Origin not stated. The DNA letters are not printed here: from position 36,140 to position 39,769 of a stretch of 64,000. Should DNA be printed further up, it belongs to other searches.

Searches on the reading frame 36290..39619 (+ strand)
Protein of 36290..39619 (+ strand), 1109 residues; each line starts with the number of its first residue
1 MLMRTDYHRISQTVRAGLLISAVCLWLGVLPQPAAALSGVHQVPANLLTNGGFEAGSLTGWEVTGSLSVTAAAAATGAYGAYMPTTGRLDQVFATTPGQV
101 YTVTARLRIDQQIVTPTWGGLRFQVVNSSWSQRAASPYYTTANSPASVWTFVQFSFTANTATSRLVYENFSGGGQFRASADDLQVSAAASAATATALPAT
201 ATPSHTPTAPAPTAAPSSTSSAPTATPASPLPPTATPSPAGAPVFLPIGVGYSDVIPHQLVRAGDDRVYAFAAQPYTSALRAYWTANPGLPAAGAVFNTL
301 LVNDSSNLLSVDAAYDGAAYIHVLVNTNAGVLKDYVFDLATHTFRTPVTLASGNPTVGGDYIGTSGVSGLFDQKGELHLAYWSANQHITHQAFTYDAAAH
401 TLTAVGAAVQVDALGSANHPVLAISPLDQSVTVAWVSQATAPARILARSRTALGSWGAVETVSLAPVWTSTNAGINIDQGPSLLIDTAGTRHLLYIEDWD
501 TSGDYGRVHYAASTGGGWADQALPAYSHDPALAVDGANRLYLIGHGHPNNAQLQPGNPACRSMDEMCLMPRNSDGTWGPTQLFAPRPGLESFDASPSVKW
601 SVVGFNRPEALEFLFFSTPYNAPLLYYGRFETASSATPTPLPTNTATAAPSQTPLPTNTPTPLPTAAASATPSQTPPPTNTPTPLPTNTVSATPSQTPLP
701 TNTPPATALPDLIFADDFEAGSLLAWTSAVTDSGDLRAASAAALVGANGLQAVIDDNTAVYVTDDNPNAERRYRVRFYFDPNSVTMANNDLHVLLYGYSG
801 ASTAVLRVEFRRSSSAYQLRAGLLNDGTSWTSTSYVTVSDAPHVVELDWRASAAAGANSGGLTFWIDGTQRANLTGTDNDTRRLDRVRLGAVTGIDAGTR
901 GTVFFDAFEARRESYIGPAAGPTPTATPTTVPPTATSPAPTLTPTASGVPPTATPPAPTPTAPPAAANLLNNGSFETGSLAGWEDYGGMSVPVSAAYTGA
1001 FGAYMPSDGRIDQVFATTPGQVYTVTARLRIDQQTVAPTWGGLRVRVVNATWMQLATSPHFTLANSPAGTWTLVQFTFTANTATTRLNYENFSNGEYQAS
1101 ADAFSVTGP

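Call 45: search_protein_families(library=pfam, proteins=[window:36290-39619:+], max_evalue=0.000001)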
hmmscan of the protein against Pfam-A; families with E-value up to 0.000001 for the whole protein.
window:36290-39619:+ (1109 aa): 2 families
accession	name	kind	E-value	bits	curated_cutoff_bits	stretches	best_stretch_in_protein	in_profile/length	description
PF02018.23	CBM_4_9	-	7.1e-12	46.3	25.9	0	967-1086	1-124/136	Carbohydrate binding domain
PF04862.18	DUF642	-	6e-07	29.8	27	0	999-1096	56-143/157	Protein of unknown function (DUF642)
